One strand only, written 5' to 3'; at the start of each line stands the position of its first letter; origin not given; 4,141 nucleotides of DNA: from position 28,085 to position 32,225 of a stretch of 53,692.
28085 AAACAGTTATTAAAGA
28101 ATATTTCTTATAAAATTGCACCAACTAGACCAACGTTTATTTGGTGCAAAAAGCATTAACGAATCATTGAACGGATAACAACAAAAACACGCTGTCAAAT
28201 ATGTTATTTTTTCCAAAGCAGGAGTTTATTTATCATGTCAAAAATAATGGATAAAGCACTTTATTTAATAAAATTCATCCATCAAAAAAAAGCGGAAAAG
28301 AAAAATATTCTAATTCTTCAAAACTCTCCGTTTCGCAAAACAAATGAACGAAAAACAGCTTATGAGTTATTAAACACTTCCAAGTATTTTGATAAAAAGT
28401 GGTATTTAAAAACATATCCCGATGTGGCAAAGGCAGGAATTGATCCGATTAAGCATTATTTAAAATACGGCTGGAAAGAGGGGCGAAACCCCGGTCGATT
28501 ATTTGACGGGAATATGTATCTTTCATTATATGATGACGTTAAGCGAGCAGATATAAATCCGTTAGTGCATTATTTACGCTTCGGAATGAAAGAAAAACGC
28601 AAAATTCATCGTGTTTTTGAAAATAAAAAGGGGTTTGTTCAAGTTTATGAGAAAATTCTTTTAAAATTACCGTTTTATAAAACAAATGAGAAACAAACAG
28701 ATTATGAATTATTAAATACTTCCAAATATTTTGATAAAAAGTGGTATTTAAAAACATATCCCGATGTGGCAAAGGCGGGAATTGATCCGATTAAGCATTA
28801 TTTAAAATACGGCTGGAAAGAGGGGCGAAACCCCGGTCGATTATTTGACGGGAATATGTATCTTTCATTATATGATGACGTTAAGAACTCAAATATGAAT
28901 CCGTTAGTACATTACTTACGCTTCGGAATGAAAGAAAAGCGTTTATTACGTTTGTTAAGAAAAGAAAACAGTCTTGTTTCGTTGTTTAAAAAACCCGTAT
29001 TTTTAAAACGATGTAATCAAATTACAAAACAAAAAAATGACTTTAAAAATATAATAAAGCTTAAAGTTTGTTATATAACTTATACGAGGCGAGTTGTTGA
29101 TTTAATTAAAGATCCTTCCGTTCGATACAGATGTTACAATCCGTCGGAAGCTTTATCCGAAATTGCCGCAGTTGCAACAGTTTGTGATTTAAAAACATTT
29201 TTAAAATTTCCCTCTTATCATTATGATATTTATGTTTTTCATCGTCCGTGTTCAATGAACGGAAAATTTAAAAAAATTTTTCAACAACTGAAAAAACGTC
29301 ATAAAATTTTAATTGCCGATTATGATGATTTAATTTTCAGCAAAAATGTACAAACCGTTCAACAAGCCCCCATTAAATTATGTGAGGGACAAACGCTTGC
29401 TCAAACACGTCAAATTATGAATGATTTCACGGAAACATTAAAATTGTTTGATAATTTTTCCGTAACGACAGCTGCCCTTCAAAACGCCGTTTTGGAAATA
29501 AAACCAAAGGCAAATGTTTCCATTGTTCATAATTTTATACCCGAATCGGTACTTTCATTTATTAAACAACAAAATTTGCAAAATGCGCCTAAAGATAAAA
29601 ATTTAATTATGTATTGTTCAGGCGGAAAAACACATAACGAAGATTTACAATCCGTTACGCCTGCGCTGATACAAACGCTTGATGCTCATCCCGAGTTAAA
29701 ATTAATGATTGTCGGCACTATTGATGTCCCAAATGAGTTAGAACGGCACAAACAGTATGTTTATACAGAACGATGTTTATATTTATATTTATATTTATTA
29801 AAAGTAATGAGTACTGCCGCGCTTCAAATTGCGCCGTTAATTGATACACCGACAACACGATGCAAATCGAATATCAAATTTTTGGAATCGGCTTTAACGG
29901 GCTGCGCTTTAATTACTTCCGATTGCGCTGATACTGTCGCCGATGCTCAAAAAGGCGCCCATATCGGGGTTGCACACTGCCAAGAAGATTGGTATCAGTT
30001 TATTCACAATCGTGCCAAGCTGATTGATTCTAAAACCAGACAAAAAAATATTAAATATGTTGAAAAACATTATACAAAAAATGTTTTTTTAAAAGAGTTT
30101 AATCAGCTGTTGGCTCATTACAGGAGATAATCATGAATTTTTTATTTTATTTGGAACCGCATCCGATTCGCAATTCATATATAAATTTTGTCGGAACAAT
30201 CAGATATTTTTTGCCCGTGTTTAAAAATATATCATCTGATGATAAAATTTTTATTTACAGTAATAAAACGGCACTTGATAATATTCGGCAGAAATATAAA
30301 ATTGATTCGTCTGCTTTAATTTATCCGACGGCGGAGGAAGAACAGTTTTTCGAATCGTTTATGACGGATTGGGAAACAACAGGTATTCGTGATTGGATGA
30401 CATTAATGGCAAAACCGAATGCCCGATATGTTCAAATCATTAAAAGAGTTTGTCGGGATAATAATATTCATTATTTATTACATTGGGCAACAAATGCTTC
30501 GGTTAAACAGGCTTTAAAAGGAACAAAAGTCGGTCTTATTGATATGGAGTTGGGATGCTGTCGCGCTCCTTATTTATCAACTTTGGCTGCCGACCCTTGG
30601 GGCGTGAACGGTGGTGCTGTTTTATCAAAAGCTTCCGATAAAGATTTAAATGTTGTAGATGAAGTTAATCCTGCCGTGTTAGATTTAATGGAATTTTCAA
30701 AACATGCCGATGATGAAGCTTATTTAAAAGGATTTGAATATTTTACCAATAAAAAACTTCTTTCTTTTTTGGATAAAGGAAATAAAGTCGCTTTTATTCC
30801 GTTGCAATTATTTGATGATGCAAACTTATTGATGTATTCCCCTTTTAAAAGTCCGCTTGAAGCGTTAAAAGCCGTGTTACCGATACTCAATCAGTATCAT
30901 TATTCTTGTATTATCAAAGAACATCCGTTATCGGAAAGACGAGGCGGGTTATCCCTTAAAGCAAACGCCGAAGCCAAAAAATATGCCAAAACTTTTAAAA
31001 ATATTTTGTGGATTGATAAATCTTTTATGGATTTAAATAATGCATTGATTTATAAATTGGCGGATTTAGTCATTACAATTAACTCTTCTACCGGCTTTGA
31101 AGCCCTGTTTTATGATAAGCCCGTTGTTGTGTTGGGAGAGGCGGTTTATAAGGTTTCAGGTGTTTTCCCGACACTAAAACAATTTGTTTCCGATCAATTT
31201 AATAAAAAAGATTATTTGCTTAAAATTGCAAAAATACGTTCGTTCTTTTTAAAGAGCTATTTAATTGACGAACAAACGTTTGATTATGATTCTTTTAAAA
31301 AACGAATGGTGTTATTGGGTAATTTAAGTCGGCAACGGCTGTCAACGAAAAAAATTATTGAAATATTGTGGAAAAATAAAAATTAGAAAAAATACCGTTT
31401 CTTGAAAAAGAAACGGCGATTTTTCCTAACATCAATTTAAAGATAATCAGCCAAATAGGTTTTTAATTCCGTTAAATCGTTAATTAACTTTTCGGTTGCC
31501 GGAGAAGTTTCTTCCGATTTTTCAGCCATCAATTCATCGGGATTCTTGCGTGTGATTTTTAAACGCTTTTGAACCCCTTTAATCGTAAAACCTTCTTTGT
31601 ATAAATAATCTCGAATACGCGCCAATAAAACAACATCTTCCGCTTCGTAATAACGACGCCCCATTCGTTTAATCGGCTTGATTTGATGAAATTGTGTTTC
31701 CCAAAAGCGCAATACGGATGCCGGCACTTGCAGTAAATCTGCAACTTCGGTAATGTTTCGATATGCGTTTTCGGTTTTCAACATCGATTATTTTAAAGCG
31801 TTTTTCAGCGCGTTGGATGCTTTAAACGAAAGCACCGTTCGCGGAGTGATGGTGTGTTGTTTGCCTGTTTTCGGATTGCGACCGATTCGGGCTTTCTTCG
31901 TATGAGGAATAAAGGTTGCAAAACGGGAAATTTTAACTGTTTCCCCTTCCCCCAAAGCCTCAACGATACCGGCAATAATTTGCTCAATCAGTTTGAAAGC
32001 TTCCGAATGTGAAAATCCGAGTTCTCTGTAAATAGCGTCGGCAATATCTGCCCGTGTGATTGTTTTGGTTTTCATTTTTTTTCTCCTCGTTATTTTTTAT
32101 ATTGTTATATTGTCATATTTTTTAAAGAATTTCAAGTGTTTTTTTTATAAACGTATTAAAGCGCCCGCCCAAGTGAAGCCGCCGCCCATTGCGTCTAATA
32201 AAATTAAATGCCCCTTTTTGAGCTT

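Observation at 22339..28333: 202-bp perfect inverted repeats bracket a 5.6-kb promoter-bearing core between two mirror-image polysaccharide modules: a candidate operon flip-flop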

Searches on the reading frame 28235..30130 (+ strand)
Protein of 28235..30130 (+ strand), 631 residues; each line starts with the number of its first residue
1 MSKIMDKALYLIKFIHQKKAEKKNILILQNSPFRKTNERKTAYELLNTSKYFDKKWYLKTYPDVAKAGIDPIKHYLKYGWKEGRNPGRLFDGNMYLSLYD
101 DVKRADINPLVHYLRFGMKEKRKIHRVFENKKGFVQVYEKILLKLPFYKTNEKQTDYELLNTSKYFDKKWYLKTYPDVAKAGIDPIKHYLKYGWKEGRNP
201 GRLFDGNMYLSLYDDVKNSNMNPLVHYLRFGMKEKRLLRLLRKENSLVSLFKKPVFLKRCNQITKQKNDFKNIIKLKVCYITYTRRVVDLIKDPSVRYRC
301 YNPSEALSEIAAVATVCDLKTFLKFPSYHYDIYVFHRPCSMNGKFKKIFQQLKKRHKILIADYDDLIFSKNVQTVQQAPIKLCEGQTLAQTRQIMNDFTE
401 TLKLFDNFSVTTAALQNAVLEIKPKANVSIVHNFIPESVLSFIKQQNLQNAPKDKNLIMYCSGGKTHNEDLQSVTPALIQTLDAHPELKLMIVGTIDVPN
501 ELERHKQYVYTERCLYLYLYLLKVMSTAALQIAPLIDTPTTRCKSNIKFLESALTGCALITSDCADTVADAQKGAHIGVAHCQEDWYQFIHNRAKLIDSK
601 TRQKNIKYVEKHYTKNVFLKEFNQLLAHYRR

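Call 6: search_protein_families(library=pfam, proteins=[window:28235-30130:+])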
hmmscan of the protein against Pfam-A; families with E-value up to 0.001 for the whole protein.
window:28235-30130:+ (631 aa): 1 family
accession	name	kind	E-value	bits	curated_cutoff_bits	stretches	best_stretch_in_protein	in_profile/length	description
PF13692.12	Glyco_trans_1_4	-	0.00097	19.8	27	0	472-577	18-124/142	Glycosyl transferases group 1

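Call 12: find_encoding_contigs(protein=window:28235-30130:+, flank=10000, max_places=10)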
Protein window:28235-30130:+ (631 aa): no gene with exactly this product is on record in the collection.

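Call 15: find_homologous_proteins(query=window:28235-30127:+, max_evalue=1e-10)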
Query window:28235-30127:+ (631 aa): 1403 proteins with E <= 1e-10 among 8000 candidates; the best 120 are listed.
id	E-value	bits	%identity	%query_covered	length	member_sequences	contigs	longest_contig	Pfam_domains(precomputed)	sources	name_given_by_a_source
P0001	0.0e+0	1439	100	100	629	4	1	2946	-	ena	-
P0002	2.0e-198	679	49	93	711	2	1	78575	-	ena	-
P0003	1.5e-160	554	46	95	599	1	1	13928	-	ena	-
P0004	7.6e-114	400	41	31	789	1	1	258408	PF10111.15,PF13641.13,PF00535.33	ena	-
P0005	4.6e-113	397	36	58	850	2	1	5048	PF10111.15,PF13641.13,PF00535.33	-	-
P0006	4.8e-113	397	43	29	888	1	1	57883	PF10111.15,PF13641.13,PF00535.33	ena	-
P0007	1.3e-98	350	42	31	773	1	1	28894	PF05045.18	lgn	-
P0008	1.2e-95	340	37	60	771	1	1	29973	PF10111.15,PF13506.14,PF13641.13,PF00535.33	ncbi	-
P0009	8.5e-94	334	41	32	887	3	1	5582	PF00534.27,PF13692.13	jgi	-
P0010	2.9e-93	332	42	31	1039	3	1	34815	-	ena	-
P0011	4.5e-93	331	39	29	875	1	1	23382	-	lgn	-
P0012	9.4e-93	330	45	31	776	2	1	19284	PF00534.27,PF13524.13,PF13692.13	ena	-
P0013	2.0e-90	322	34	94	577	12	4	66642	PF13692.13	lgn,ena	-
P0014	3.1e-88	315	43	35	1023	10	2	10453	PF10111.15,PF13506.14,PF13641.13,PF00534.27,PF16994.12,PF00535.33,PF13692.13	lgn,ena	-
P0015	7.4e-87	311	37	29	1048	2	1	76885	-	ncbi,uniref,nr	ncbi:glycosyltransferase family protein [Acuticoccus sediminis]|uniref:hypothetical protein n=1 Tax=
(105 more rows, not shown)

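Call 16: find_encoding_contigs(protein=P0001, flank=10000, max_places=10)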
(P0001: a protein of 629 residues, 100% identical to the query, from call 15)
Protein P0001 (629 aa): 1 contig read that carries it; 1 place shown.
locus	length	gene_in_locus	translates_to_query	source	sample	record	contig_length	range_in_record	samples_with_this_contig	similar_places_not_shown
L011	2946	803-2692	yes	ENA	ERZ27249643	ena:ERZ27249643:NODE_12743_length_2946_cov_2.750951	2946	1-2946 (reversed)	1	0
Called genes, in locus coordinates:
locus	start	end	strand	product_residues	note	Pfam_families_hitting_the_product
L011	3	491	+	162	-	?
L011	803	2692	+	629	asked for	-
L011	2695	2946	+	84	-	?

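Call 17: list_cluster_members(proteins=[P0001])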
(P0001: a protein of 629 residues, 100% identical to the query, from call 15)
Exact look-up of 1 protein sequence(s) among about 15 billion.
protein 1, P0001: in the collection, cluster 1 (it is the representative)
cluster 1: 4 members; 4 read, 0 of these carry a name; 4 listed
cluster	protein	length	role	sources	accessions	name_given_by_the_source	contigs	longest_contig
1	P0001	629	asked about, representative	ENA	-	-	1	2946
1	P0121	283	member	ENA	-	-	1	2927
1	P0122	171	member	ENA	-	-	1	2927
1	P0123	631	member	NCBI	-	-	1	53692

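Call 20: find_encoding_contigs(protein=P0121, flank=10000, max_places=10)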
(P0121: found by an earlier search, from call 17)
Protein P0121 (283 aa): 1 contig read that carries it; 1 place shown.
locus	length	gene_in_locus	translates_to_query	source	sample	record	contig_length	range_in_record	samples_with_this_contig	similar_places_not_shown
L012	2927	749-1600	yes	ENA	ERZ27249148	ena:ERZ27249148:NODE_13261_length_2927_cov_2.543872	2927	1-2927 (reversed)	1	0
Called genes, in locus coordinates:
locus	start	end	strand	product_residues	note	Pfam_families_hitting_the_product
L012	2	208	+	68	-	?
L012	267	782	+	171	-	-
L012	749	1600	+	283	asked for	-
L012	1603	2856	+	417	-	PF05159:Capsule_synth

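Call 23: find_encoding_contigs(protein=P0005, flank=10000, max_places=10)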
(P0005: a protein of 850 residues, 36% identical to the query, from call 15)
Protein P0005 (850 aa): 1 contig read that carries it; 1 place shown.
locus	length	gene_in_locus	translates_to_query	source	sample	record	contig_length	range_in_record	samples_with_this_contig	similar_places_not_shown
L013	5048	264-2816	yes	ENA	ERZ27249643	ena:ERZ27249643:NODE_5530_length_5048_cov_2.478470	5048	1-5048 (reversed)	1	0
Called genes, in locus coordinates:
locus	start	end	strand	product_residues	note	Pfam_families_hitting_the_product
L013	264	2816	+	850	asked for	PF00535:Glycos_transf_2, PF10111:Glyco_tranf_2_2, PF13641:Glyco_tranf_2_3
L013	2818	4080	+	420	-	PF21912:Glyco_transf_99 (weak), PF05159:Capsule_synth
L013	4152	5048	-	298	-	?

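Call 28: find_encoding_contigs(protein=P0002, flank=10000, max_places=4)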
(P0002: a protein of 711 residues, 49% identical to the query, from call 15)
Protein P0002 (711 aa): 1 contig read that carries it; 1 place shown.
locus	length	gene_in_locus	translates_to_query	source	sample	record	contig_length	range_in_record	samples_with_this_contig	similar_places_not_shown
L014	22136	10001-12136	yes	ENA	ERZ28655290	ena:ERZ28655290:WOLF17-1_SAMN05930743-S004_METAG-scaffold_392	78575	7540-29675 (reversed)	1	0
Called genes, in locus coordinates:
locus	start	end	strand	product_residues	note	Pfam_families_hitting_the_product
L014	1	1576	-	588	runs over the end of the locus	-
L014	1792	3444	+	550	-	PF00342:PGI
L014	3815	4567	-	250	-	PF10502:Peptidase_S26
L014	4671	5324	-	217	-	PF14602:Hexapep_2 (faint), PF00132:Hexapep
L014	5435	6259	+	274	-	PF02129:Peptidase_S15, PF00561:Abhydrolase_1, PF12146:Hydrolase_4, PF12697:Abhydrolase_6 (weak), PF20408:Abhydrolase_11 (weak), PF00326:Peptidase_S9 (faint)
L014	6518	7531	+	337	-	PF00535:Glycos_transf_2, PF10111:Glyco_tranf_2_2 (weak), PF13641:Glyco_tranf_2_3 (weak)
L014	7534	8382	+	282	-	PF05045:RgpF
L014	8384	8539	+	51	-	-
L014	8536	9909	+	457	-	-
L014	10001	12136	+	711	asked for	-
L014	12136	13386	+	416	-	PF21912:Glyco_transf_99 (weak), PF05159:Capsule_synth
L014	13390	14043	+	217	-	PF00132:Hexapep (faint)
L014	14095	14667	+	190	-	-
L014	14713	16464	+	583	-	PF16822:ALGX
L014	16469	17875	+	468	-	PF03062:MBOAT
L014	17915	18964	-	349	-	PF02518:HATPase_c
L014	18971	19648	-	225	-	-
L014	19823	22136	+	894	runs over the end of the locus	PF05045:RgpF, PF00535:Glycos_transf_2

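Call 29: find_encoding_contigs(protein=P0003, flank=10000, max_places=4)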
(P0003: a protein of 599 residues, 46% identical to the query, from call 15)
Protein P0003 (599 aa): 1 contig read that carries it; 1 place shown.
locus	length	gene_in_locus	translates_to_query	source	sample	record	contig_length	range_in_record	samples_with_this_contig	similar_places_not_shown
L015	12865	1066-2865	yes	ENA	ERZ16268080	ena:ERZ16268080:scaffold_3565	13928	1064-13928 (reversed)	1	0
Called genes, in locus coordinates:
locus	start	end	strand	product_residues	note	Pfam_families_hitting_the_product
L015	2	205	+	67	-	?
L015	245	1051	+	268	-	PF05045:RgpF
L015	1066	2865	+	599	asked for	-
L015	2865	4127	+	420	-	PF21912:Glyco_transf_99 (faint), PF05159:Capsule_synth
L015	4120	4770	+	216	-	-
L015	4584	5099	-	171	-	-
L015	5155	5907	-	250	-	PF13353:Fer4_12, PF04055:Radical_SAM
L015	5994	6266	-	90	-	PF01228:Gly_radical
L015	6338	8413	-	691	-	PF02901:PFL-like, PF01228:Gly_radical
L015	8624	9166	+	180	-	PF00881:Nitroreductase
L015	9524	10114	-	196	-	PF00239:Resolvase, PF02796:HTH_7 (weak)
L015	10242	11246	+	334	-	PF18812:PBECR3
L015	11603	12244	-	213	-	PF13707:RloB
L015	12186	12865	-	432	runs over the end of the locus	PF13304:AAA_21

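Call 71: search_solved_structures(query=window:28235-30127:+, max_evalue=0.01)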
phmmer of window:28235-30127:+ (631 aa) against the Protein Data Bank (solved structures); distinct sequences matched with E-value up to 0.01: 0.

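Call 72: search_protein_families(library=ncbifam, proteins=[window:28235-30130:+], max_evalue=0.001)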
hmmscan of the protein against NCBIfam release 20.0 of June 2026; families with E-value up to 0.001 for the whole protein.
window:28235-30130:+ (631 aa): 0 families

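Call 81: search_protein_families(library=pfam, proteins=[L015:9524-10114:-], max_evalue=1)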
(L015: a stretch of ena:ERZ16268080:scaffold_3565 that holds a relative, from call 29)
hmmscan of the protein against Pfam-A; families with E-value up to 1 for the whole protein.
L015:9524-10114:- (196 aa): 17 families
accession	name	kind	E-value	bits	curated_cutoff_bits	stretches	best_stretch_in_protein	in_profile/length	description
PF00239.26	Resolvase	-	4.3e-31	108.4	23.3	1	2-143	1-144/145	Resolvase, N terminal domain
PF02796.21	HTH_7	-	5.8e-06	26.8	23.8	1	158-191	7-42/45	Helix-turn-helix domain of resolvase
PF13936.12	HTH_38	-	5.7e-05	23.2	27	1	161-194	11-44/44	Helix-turn-helix domain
PF13384.12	HTH_23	-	6.7e-05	23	24.6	1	163-193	10-40/50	Homeodomain-like domain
PF13551.12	HTH_29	-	0.00066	20.2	28.1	1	166-193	7-35/64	Winged helix-turn helix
PF13542.12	HTH_Tnp_ISL3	-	0.0016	18.3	27.4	1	166-193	23-49/51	Helix-turn-helix domain of transposase family ISL3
PF00196.25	GerE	-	0.0038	17.3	23.5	1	165-193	12-40/57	Bacterial regulatory proteins, luxR family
PF15978.11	TnsD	-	0.004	16.7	32.4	1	160-194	188-223/355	Tn7-like transposition protein D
PF13412.12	HTH_24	-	0.0082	16.1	21.9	1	170-193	17-40/48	Winged helix-turn-helix DNA-binding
PF08281.18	Sigma70_r4_2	-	0.02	15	25.7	1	169-193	25-49/54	Sigma-70, region 4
PF14361.12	RsbRD_N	-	0.034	15.3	24.3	1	23-51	3-31/104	RsbT co-antagonist protein rsbRD N-terminal domain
PF08279.18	HTH_11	-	0.05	13.9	25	1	170-192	15-37/55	HTH domain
PF07506.17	RepB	-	0.07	13.6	30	1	158-192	9-43/185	RepB plasmid partitioning protein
PF13518.12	HTH_28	-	0.084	13.4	25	1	165-193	7-35/52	Helix-turn-helix domain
PF06056.18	Terminase_5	-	0.091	13.2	20.3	1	169-194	12-37/58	Putative ATPase subunit of terminase (gpP-like)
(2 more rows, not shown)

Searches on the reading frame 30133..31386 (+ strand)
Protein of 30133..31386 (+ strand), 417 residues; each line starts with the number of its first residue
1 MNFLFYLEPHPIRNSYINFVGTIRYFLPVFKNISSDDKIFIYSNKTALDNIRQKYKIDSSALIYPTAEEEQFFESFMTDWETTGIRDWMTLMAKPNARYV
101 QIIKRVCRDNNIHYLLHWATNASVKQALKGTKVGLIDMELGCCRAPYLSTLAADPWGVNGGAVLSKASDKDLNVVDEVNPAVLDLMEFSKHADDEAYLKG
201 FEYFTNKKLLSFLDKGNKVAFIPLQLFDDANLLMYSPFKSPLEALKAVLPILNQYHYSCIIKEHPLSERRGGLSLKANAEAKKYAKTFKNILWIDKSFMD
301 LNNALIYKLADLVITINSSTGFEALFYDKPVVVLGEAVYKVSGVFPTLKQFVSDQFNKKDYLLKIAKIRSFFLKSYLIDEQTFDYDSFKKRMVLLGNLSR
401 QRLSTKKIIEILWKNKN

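Call 6: search_protein_families(library=pfam, proteins=[window:30133-31386:+])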
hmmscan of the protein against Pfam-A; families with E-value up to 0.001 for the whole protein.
window:30133-31386:+ (417 aa): 2 families
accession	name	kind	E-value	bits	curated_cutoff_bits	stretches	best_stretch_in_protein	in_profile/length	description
PF05159.20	Capsule_synth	-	1.4e-16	61.3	20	1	214-344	142-271/310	Capsule polysaccharide biosynthesis protein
PF21912.2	Glyco_transf_99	-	4.1e-06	27.5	27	1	70-161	81-177/179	Glycosyltransferase 99 family N-terminal domain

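Call 70: search_solved_structures(query=window:30133-31383:+, max_evalue=0.01)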
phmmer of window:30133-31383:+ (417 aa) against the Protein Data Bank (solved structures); distinct sequences matched with E-value up to 0.01: 0.

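Call 72: search_protein_families(library=ncbifam, proteins=[window:30133-31386:+], max_evalue=0.001)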
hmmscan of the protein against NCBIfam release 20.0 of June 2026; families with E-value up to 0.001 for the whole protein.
window:30133-31386:+ (417 aa): 1 family
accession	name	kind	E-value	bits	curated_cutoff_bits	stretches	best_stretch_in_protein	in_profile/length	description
NF050054.1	CapPschMdfirKpsS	equivalog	2.5e-08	33.7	600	1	199-383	203-383/390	capsule polysaccharide modification protein KpsS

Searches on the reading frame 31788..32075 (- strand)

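Call 47: search_protein_families(library=pfam, proteins=[window:31788-32075:-], max_evalue=0.00001)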
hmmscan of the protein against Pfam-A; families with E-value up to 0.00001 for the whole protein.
window:31788-32075:- (95 aa): 1 family
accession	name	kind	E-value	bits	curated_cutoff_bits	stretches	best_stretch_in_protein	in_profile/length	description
PF00216.26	Bac_DNA_binding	-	4e-24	85.1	22.4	1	7-94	2-89/90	Bacterial DNA-binding protein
